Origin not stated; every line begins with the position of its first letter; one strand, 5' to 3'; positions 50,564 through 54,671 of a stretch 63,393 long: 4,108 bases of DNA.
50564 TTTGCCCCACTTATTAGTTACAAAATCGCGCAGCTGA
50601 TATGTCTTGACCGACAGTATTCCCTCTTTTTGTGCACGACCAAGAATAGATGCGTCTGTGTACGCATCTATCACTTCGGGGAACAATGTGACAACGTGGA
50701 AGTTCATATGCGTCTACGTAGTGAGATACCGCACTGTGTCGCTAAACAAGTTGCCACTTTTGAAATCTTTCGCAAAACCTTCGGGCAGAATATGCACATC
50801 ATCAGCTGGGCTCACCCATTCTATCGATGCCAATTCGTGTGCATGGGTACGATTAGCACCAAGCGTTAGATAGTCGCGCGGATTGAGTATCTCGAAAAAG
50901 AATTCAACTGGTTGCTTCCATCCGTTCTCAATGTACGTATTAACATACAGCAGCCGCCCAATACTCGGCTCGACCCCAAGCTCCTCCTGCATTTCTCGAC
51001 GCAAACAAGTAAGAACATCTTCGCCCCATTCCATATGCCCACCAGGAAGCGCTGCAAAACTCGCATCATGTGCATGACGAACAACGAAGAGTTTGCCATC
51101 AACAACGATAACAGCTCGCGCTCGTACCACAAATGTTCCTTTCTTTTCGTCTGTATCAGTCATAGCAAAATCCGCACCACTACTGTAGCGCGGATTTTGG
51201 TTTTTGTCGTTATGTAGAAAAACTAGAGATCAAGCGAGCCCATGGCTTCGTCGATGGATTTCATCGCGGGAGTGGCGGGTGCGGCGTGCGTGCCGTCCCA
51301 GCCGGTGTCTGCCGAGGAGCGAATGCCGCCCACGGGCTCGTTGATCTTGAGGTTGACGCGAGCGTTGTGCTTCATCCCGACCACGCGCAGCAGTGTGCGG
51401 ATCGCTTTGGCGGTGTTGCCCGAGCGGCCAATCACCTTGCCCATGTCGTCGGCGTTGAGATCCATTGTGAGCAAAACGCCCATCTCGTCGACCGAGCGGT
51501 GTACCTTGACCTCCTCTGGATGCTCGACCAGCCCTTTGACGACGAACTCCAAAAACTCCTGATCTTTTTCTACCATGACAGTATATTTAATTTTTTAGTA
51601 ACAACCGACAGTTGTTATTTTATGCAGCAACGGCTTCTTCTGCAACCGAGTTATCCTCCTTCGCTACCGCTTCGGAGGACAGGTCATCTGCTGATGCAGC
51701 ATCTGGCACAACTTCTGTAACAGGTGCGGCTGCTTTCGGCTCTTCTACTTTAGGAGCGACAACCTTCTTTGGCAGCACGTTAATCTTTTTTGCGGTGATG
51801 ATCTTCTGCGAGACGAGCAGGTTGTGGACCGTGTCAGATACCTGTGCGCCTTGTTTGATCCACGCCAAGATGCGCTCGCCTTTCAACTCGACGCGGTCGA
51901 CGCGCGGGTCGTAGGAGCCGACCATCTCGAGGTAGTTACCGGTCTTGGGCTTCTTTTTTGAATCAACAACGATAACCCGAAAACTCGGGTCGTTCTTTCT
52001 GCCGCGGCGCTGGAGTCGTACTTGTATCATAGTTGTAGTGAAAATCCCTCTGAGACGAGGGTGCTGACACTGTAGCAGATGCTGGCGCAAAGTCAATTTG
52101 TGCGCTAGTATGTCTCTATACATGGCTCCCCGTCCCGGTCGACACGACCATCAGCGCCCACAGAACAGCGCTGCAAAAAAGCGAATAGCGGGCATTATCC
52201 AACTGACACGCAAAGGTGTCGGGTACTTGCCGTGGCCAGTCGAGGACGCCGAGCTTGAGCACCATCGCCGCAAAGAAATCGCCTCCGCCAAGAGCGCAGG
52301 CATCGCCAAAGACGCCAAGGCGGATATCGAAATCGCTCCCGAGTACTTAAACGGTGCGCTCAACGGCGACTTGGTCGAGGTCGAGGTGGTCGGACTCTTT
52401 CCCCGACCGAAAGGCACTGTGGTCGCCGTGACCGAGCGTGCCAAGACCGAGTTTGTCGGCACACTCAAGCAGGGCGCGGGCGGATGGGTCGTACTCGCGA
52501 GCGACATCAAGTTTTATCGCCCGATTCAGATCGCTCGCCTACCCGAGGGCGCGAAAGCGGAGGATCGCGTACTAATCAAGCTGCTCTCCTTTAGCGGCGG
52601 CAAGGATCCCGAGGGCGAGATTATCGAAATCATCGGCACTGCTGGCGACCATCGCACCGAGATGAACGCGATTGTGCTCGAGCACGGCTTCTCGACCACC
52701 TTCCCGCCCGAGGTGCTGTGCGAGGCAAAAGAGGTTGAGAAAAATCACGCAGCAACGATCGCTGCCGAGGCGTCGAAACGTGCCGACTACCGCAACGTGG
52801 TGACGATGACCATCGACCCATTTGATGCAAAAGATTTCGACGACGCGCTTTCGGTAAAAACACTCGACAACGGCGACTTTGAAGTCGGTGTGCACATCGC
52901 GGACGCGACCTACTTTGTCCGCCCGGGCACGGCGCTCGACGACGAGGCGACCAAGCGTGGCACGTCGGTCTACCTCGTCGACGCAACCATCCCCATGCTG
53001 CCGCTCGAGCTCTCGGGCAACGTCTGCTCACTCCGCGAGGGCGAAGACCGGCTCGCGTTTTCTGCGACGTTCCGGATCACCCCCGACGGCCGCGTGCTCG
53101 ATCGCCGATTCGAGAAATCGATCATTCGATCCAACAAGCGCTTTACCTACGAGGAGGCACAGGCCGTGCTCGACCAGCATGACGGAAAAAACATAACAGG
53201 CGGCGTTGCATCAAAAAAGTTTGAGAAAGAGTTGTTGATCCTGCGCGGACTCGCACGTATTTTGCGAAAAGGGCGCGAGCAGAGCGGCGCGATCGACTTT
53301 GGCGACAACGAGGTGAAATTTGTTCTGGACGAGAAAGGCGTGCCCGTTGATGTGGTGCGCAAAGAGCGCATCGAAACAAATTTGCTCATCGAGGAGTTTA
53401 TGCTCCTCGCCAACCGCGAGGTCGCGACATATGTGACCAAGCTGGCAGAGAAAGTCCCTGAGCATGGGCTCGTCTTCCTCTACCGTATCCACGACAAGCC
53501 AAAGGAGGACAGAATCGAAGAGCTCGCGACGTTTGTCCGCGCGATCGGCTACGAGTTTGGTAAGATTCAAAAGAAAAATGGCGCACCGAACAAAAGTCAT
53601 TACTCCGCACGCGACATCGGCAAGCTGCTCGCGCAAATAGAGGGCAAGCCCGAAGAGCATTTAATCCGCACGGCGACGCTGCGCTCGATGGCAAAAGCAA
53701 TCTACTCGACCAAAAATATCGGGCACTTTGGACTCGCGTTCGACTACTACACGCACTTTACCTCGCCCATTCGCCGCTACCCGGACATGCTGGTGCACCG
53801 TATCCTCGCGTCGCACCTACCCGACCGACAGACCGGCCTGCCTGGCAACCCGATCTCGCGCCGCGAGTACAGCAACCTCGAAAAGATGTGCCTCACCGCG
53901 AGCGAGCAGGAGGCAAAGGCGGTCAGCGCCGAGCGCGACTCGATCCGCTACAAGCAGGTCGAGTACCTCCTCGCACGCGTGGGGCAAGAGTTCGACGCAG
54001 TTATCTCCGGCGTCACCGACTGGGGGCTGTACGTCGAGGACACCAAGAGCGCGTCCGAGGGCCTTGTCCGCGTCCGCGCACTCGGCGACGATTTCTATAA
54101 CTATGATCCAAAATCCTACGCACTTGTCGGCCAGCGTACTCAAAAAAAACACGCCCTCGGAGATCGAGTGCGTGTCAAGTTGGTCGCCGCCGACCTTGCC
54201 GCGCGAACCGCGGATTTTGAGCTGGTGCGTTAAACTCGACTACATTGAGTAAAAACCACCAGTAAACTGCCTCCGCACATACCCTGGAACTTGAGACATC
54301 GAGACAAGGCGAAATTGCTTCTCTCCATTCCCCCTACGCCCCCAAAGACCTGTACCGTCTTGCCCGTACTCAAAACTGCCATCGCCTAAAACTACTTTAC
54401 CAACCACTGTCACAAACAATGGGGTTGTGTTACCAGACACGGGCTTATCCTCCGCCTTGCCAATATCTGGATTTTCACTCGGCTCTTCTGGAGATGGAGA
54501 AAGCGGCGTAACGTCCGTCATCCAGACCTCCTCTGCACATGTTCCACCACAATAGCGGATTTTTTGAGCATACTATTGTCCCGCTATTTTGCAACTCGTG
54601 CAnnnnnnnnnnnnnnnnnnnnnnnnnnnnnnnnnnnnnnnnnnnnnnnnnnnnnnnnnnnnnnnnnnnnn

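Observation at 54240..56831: AT-rich island pairs an EcoRI-family adenine methylase with a DUF262-HNH nuclease instead of an EcoRI-like endonuclease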

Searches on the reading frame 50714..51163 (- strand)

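Call 89: search_protein_families(library=pfam, proteins=[window:50714-51163:-], max_evalue=0.01)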
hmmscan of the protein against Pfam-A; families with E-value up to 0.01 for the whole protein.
window:50714-51163:- (149 aa): 1 family
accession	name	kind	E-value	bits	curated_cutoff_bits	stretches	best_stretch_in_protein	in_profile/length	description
PF00293.34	NUDIX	-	8e-16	58.7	21.1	1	14-121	4-117/134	NUDIX domain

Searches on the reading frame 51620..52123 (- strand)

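Call 89: search_protein_families(library=pfam, proteins=[window:51620-52123:-], max_evalue=0.01)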
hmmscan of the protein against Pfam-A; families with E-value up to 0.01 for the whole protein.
window:51620-52123:- (167 aa): 1 family
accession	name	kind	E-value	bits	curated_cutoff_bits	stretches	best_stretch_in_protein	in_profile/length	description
PF00886.24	Ribosomal_S16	-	5.7e-16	58.6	27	1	39-96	1-62/62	Ribosomal protein S16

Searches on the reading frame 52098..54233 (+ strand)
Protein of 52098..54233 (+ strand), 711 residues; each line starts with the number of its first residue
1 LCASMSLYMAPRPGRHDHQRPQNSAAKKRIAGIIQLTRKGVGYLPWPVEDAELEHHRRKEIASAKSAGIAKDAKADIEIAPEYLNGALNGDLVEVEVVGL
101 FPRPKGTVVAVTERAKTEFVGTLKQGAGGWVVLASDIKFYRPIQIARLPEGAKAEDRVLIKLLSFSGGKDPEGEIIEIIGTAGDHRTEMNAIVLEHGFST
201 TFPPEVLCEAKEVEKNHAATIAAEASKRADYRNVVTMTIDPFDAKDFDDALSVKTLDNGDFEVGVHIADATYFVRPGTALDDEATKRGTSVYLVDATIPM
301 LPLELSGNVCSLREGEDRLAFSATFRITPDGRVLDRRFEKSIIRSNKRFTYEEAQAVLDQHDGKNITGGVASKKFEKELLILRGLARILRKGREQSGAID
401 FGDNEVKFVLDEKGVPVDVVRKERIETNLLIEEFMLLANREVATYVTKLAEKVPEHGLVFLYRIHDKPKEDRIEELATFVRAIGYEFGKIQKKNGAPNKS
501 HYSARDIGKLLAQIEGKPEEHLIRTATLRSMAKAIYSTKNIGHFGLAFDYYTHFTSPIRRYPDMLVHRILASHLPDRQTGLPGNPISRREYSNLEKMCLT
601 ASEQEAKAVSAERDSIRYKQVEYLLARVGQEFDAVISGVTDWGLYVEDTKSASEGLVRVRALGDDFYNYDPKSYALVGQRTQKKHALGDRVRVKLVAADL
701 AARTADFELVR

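Call 3: search_protein_families(library=pfam, proteins=[window:52098-54233:+], max_evalue=0.01)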
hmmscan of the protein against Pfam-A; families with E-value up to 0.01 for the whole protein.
window:52098-54233:+ (711 aa): 5 families
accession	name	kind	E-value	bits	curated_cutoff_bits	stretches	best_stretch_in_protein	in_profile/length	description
PF00773.25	RNB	-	5.6e-106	354.9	29.3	1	228-574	1-324/326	RNB domain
PF17876.7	CSD2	-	1.2e-17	64.2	26.2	1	134-203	4-74/74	Cold shock domain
PF18614.7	RNase_II_C_S1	-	1.6e-07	31.5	26.6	1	680-710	28-59/59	RNase II-type exonuclease C-terminal S1 domain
PF08206.17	OB_RNB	-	4.2e-05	23.6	24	0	73-99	18-44/58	Ribonuclease B OB domain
PF17849.7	OB_Dis3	-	0.00012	22.6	22.8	1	158-197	37-77/77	Dis3-like cold-shock domain 2 (CSD2)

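Call 95: find_encoding_contigs(protein=window:52122-54233:+, flank=4000, max_places=10)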
Protein window:52122-54233:+ (703 aa): 5 contigs read that carry it; 1 place shown.
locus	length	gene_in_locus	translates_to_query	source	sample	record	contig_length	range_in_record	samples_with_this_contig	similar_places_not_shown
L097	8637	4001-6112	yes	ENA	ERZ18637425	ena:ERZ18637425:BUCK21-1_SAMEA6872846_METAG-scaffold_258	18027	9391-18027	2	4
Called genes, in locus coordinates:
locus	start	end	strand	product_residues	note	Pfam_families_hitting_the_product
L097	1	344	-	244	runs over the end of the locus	PF07722:Peptidase_C26, PF00117:GATase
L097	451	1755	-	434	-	-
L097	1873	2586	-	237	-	PF01746:tRNA_m1G_MT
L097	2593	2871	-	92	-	-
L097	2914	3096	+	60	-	-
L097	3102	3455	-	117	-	PF13083:KH_KhpA-B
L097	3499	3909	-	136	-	PF00886:Ribosomal_S16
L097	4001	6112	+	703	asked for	PF17876:CSD2, PF00773:RNB, PF18614:RNase_II_C_S1 (weak)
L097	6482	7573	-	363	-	PF03235:GmrSD_N, PF01844:HNH, PF14279:HNH_5 (faint)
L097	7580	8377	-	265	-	PF13651:EcoRI_methylase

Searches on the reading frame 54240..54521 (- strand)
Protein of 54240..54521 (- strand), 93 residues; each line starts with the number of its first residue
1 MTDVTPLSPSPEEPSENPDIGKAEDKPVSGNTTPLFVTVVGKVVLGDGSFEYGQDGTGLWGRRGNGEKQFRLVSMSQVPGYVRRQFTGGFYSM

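Call 3: search_protein_families(library=pfam, proteins=[window:54240-54521:-], max_evalue=0.01)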
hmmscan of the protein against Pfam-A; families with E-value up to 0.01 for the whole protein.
window:54240-54521:- (93 aa): 0 families

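Call 4: search_protein_families(library=ncbifam, proteins=[window:54240-54521:-], max_evalue=0.01)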
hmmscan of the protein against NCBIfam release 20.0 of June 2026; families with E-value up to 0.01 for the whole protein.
window:54240-54521:- (93 aa): 0 families

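Call 5: search_protein_families(library=padloc, proteins=[window:54240-54521:-], max_evalue=0.01)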
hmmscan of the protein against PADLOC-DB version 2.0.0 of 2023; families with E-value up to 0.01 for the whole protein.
window:54240-54521:- (93 aa): 0 families

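Call 71: find_homologous_proteins(query=window:54240-54521:-, max_evalue=0.001)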
Query window:54240-54521:- (93 aa): 1 proteins with E <= 0.001 among 1 candidates.
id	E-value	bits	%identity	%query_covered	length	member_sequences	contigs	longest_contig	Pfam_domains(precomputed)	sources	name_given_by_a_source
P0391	3.8e-56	205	100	100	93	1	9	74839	-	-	-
